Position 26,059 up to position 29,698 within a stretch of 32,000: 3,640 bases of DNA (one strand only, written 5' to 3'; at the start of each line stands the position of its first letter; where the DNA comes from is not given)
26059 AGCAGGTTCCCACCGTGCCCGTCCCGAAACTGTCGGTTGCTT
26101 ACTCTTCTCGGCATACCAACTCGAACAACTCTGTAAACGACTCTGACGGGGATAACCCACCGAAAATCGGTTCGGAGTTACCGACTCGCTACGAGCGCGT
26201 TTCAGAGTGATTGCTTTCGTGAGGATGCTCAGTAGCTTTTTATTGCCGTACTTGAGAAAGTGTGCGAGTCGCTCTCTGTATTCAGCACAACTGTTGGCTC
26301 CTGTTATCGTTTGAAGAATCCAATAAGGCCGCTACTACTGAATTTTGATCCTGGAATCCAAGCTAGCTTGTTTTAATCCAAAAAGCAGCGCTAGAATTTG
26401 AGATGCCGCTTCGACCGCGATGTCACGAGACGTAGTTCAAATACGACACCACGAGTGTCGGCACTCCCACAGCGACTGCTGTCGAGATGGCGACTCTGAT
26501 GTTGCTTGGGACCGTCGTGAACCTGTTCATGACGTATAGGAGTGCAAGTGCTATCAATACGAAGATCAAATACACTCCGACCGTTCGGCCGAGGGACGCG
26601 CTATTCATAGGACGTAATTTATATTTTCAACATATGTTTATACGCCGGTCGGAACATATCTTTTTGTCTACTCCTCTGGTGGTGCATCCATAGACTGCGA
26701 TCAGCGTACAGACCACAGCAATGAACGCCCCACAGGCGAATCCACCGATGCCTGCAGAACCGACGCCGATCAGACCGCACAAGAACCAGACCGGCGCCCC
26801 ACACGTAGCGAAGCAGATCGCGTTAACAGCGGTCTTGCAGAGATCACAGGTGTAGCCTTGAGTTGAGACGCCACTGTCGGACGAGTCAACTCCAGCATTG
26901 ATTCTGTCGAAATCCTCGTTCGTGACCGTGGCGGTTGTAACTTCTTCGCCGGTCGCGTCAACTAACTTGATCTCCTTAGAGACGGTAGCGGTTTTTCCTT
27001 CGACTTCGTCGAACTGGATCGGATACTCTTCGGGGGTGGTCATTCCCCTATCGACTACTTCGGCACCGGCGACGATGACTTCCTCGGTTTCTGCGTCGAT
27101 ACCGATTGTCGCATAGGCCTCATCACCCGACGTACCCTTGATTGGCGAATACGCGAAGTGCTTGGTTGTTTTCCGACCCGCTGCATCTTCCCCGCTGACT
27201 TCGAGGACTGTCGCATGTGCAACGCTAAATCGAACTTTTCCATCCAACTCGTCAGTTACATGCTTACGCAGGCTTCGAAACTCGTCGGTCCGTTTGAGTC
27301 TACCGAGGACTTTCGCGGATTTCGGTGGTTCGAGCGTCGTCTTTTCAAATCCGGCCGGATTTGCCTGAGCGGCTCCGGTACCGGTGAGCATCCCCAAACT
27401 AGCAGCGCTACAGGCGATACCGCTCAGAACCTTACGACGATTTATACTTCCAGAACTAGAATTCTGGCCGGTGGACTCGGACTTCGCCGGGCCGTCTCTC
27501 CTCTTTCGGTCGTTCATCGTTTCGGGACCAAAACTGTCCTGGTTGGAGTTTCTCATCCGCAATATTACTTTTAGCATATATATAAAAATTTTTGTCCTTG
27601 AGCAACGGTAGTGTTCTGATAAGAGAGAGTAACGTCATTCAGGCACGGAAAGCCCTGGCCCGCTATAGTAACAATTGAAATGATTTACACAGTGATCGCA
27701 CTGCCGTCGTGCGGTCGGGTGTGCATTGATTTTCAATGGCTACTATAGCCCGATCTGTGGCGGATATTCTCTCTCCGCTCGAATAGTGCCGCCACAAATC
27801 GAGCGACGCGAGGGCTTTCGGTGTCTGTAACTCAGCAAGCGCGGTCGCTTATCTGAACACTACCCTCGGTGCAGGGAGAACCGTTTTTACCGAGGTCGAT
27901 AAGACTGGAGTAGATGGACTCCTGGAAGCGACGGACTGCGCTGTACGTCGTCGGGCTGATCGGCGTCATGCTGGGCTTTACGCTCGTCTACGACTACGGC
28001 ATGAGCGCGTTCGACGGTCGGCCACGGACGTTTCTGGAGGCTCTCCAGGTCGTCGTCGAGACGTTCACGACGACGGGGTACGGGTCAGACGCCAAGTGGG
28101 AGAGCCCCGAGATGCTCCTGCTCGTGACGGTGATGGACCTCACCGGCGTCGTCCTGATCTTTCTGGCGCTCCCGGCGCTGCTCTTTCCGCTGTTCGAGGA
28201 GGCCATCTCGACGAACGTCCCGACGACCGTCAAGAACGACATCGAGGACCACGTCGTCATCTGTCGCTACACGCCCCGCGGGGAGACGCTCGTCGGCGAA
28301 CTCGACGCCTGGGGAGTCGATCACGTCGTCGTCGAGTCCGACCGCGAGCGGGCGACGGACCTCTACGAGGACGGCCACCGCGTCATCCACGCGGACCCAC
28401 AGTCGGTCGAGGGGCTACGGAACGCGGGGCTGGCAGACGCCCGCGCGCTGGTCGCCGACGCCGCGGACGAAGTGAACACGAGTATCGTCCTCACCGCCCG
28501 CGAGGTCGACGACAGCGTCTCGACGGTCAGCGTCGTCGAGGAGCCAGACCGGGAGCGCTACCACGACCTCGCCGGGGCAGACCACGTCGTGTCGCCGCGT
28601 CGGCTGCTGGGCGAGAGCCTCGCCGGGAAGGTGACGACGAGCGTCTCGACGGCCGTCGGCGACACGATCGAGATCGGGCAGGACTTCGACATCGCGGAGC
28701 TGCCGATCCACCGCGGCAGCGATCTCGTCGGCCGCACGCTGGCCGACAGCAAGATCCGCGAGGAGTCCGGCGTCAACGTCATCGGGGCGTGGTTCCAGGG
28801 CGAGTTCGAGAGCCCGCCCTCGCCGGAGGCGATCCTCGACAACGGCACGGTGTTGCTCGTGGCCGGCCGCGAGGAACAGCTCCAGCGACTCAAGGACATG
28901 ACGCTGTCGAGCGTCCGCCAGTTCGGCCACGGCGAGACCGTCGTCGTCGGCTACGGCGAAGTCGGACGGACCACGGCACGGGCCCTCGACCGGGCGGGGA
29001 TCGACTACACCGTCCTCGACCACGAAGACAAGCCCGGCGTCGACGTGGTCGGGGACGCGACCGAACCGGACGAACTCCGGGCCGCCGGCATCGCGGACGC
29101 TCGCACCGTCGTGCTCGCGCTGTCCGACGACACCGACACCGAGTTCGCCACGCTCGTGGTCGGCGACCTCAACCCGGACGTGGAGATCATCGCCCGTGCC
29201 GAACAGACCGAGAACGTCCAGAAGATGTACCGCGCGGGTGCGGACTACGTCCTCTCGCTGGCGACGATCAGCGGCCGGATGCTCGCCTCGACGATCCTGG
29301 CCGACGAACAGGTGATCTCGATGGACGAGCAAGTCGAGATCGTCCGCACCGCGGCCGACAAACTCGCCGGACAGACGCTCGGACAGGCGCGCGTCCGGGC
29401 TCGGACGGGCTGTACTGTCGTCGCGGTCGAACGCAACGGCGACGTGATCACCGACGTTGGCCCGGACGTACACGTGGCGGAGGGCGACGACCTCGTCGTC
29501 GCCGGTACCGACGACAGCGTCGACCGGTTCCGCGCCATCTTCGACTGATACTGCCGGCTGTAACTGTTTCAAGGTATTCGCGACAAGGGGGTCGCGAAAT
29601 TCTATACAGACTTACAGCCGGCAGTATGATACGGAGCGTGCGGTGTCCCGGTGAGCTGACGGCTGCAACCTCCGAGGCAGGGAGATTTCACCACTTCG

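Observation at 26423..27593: Halocin C8-like precursor gene plus small membrane protein on an AT-rich islet just outside the provirus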

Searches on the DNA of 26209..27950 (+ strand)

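Call 87: search_dna_similar(query=window:26209-27913:+, collection=plasmids, mode=distant, max_evalue=0.001)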
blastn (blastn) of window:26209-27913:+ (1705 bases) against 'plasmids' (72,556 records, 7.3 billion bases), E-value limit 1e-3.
Records with a match: 44; places in all: 155; records where one place covers at least 80% of the query: 0.
Best place of each record, by identity: 90-95% 3; 80-90% 31; 60-80% 10.
By first word of the organism name: Haloarcula 9; Natrinema 8; Natronorubrum 5; Halomontanus 5; Halostella 3; Halomicrobium 2; Natronococcus 2; Natrialba 2; Salinibaculum 2; Natribaculum 1; and 5 more.
By predicted mobility (MOB-suite, as given by PLSDB): non-mobilizable 44.
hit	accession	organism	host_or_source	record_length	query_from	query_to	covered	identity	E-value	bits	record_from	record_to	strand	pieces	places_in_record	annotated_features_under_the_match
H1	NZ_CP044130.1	Halomicrobium sp. LC1Hm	-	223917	1434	1539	6%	84.9%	7e-24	120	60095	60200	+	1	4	none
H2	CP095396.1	Natribaculum longum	cell culture,saline soil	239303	1426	1540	7%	75.0%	4e-8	69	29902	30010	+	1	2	record has no annotation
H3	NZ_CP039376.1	Halomicrobium mukohataei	-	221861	1452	1544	5%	91.4%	1e-27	132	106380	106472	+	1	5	hypothetical protein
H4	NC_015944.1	Haloarcula hispanica ATCC 33960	-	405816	1445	1540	6%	87.5%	9e-23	116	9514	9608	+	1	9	none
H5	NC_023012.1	Haloarcula hispanica N601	-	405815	1445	1540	6%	87.5%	9e-23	116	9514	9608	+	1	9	none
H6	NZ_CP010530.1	Haloarcula sp. CBA1115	monoisolate,Solar salt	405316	1445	1540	6%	87.5%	9e-23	116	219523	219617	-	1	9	none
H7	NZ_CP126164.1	Haloarcula pelagica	cell culture,sediment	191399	1454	1540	5%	94.3%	3e-28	135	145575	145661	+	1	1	none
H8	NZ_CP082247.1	Natrinema sp. SYSU A 869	cell culture,salt lake sediment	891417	1454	1553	6%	81.0%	4e-15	92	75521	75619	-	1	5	none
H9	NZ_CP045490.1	Natronorubrum aibiense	single cell,Xinjiang Aibi Salt Lake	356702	1449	1541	5%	86.0%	1e-20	110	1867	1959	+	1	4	none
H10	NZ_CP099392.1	Natronococcus sp. CG52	cell culture,salt lake sediment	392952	1455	1542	5%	89.8%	3e-23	119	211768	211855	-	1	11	none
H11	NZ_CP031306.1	Natronorubrum bangense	Cell culture,The Bange salt-alkaline ...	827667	1455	1540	5%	90.7%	7e-24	120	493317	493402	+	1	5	hypothetical protein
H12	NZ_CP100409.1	Haloarcula marina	cell culture,sediment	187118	1455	1541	5%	89.7%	9e-23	117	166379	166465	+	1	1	none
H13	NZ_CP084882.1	Natrinema zhouii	pure culture,Salt mine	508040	1454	1541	5%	88.6%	3e-22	114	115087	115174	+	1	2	none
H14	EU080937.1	haloarchaeon TuA4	-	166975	1452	1540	5%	87.6%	4e-21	112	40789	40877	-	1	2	record has no annotation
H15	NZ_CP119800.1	Halomontanus rarus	cell culture,sediment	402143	1455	1541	5%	88.5%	1e-21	113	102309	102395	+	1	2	none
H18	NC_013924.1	Natrialba magadii ATCC 43099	-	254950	1455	1541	5%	85.1%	2e-17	100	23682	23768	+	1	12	none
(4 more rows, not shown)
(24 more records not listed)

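Call 89: search_rna_families(source=window, start=27500, end=27950, threshold=evalue, max_evalue=1)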
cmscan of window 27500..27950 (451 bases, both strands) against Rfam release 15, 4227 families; matches with E-value up to 1: 2.
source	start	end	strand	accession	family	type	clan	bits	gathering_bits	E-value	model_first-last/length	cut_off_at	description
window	27661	27741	+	RF02051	STnc450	Gene; sRNA;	-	18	37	0.25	1-57/57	no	Enterobacterial sRNA STnc450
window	27687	27750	-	RF02051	STnc450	Gene; sRNA;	-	16.1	37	0.81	1-57/57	no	Enterobacterial sRNA STnc450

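Call 92: get_annotated_region(hit=H3, flank=2500)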
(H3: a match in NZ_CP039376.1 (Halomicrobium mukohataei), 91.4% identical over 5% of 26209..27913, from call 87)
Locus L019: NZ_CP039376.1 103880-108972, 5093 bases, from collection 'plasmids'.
description: Halomicrobium mukohataei strain JP60 plasmid unnamed1, complete sequence
organism: Halomicrobium mukohataei (NCBI taxid 57705)
taxonomy: Archaea; Euryarchaeota; Halobacteria; Halobacteriales; Haloarculaceae; Halomicrobium; Halomicrobium mukohataei
host: -; source: -; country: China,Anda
typing (MOB-suite, as given by PLSDB): non-mobilizable
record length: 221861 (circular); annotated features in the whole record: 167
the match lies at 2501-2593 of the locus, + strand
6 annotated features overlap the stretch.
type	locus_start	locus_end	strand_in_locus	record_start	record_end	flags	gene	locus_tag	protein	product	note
CDS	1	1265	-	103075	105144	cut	-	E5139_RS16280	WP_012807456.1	hypothetical protein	-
CDS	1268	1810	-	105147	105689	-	-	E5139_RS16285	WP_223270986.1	hypothetical protein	-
CDS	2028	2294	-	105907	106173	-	-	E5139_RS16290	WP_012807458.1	hypothetical protein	-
CDS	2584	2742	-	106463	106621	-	-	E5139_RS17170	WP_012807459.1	hypothetical protein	-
CDS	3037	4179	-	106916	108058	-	-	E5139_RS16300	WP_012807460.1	serine/threonine-protein kinase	GO:0006468 - protein phosphorylation [Evidence IEA]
CDS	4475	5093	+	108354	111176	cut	-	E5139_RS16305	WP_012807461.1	protein kinase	-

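Call 93: get_annotated_region(hit=H4, flank=2500)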
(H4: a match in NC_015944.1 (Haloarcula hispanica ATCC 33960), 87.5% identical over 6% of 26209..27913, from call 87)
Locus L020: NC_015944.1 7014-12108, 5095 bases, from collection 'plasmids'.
description: Haloarcula hispanica ATCC 33960 plasmid pHH400, complete sequence
organism: Haloarcula hispanica ATCC 33960 (NCBI taxid 634497)
taxonomy: Archaea; Euryarchaeota; Halobacteria; Halobacteriales; Haloarculaceae; Haloarcula; Haloarcula hispanica; Haloarcula hispanica ATCC 33960
host: -; source: -; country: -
typing (MOB-suite, as given by PLSDB): non-mobilizable
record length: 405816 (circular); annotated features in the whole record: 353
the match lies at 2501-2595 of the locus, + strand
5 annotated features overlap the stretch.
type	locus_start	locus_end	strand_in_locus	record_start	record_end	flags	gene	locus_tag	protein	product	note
CDS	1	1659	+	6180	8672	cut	-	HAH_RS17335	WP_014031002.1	MMPL family transporter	-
CDS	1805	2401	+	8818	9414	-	-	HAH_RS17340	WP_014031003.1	TetR/AcrR family transcriptional regulator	GO:0006355 - regulation of DNA-templated transcription [Evidence IEA]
CDS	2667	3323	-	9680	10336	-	-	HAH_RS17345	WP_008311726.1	lactate utilization protein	-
CDS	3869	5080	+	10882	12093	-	-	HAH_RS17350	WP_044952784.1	ABC transporter substrate-binding protein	-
CDS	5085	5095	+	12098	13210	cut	-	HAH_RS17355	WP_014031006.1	iron ABC transporter permease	-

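Call 94: get_annotated_region(hit=H18, flank=2500)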
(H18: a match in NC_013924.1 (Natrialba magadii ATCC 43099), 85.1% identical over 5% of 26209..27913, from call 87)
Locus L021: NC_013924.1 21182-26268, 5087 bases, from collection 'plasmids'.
description: Natrialba magadii ATCC 43099 plasmid pNMAG02, complete sequence
organism: Natrialba magadii ATCC 43099 (NCBI taxid 547559)
taxonomy: Archaea; Euryarchaeota; Halobacteria; Halobacteriales; Natrialbaceae; Natrialba; Natrialba magadii; Natrialba magadii ATCC 43099
host: -; source: -; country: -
typing (MOB-suite, as given by PLSDB): non-mobilizable
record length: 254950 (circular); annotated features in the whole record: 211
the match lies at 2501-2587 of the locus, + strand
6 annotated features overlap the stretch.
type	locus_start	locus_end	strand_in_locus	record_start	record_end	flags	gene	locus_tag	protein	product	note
CDS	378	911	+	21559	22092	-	-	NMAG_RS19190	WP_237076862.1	hypothetical protein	-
CDS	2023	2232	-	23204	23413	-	-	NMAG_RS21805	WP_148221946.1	hypothetical protein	-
CDS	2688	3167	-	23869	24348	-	-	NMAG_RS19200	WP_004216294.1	PIN domain-containing protein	-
CDS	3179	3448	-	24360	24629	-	-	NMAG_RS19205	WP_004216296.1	AbrB/MazE/SpoVT family DNA-binding domain-containing protein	-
CDS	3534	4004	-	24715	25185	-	-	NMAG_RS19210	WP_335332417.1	winged helix-turn-helix transcriptional regulator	-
CDS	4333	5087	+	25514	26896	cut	-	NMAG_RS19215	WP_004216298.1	amidohydrolase family protein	-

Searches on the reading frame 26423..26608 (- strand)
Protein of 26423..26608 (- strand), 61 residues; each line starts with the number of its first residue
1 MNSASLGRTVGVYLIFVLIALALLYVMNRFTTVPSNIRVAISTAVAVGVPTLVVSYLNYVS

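Call 3: search_protein_families(library=pfam, proteins=[window:26423-26608:-], max_evalue=1)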
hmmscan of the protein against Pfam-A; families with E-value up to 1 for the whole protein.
window:26423-26608:- (61 aa): 2 families
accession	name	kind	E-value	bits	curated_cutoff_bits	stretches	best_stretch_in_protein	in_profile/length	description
PF19545.4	DUF6069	-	0.0056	17.2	27.2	1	6-52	47-91/129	Family of unknown function (DUF6069)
PF09622.15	DUF2391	-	0.019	14.8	22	1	5-52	219-265/275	Putative integral membrane protein (DUF2391)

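Call 4: search_protein_families(library=ncbifam, proteins=[window:26423-26608:-], max_evalue=1)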
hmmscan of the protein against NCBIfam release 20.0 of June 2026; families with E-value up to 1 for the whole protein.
window:26423-26608:- (61 aa): 1 family
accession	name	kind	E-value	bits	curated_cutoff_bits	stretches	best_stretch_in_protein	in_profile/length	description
NF041554.1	SA1362_fam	subfamily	0.077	13.1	42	1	13-54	3-44/70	SA1362 family protein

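Call 99: search_dna_similar(query=window:26426-26608:-, collection=plasmids, mode=protein, max_evalue=10, max_rows=15)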
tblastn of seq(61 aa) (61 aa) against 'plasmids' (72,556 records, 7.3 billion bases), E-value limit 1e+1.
Records with a match: 2; places in all: 2; records where one place covers at least 80% of the query: 1.
Best place of each record, by identity: <60% 2.
By first word of the organism name: Halorussus 1; Bacillus 1.
By predicted mobility (MOB-suite, as given by PLSDB): non-mobilizable 2.
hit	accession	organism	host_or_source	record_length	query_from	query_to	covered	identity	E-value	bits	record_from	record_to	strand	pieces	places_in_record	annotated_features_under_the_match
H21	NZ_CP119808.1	Halorussus lipolyticus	cell culture,coastal saline-alkali land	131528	15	61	77%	48.9%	2e-3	40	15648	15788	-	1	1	hypothetical protein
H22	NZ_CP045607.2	Bacillus cereus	Whole organism,soil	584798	9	61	87%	37.7%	9e+0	30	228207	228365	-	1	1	non-ribosomal peptide synthetase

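Call 101: get_annotated_region(hit=H21, flank=4000)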
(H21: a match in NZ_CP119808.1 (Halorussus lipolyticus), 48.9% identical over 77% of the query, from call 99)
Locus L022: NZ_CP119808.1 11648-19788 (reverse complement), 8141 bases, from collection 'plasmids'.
description: Halorussus lipolyticus strain DT80 plasmid unnamed4, complete sequence
organism: Halorussus lipolyticus (NCBI taxid 3034024)
taxonomy: Archaea; Euryarchaeota; Halobacteria; Halobacteriales; Haladaptataceae; Halorussus; Halorussus lipolyticus
host: -; source: cell culture,coastal saline-alkali land; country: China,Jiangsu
typing (MOB-suite, as given by PLSDB): non-mobilizable; mating-pair formation MPF_T
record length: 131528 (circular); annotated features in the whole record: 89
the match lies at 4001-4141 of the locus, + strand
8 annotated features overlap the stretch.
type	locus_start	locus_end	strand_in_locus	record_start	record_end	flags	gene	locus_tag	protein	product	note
CDS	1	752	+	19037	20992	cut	-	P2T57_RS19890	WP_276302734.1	serine hydrolase domain-containing protein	-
CDS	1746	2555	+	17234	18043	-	-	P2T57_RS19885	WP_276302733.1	CPBP family intramembrane glutamic endopeptidase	GO:0071586 - CAAX-box protein processing [Evidence IEA]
CDS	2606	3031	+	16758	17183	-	-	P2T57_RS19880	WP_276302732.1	hypothetical protein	-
CDS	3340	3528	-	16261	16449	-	-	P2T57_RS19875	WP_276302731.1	hypothetical protein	-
CDS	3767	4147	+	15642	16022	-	-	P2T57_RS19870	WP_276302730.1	hypothetical protein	-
CDS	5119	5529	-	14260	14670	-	-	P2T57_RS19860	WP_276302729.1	serine hydrolase domain-containing protein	-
CDS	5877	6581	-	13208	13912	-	-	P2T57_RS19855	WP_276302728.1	type II CAAX endopeptidase family protein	GO:0071586 - CAAX-box protein processing [Evidence IEA]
CDS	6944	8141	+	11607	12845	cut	-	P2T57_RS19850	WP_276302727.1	tyrosine-type recombinase/integrase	GO:0015074 - DNA integration [Evidence IEA]; GO:0006310 - DNA recombination [Evidence IEA]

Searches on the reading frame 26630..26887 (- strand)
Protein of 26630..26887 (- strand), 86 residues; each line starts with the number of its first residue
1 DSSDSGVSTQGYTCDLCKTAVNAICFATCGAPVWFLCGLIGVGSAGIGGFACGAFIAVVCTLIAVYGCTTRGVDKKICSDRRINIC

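Call 12: find_homologous_proteins(query=window:26630-26887:-, max_evalue=0.01)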
Query seq(86 aa): no candidate shares three 5-residue words with the query. No homologue found.

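Call 100: search_dna_similar(query=window:26630-26857:-, collection=plasmids, mode=protein, max_evalue=1, max_rows=25)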
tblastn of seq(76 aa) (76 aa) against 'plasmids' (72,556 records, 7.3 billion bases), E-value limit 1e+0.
No match.

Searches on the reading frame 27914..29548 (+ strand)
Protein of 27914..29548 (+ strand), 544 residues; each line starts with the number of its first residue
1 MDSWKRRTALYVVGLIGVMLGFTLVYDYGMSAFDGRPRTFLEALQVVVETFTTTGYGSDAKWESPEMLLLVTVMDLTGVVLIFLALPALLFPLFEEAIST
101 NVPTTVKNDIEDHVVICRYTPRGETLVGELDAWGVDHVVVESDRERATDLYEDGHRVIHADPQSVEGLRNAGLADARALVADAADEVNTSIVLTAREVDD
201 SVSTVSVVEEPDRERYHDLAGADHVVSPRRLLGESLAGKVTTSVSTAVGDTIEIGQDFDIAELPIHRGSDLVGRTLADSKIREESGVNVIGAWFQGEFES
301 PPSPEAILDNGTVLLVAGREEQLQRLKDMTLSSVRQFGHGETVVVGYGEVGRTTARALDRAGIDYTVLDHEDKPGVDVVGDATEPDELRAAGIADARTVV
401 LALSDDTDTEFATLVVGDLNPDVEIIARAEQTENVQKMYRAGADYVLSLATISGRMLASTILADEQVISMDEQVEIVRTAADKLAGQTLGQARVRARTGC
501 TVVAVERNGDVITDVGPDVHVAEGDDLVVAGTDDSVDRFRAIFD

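Call 107: search_protein_families(library=pfam, proteins=[window:27914-29548:+], max_evalue=0.001)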
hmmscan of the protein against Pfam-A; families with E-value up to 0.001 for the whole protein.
window:27914-29548:+ (544 aa): 4 families
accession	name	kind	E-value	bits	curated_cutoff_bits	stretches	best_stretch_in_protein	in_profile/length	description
PF02254.24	TrkA_N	-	9e-43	145.7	23.8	2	343-448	2-115/116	TrkA-N domain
PF02080.26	TrkA_C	-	1.2e-27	96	27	2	475-543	3-70/71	TrkA-C domain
PF01494.25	FAD_binding_3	-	3e-06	27.2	22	0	342-386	4-48/349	FAD binding domain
PF23443.1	DUF7126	-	3.1e-05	24.6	28.7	0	376-445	22-86/102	Family of unknown function (DUF7126)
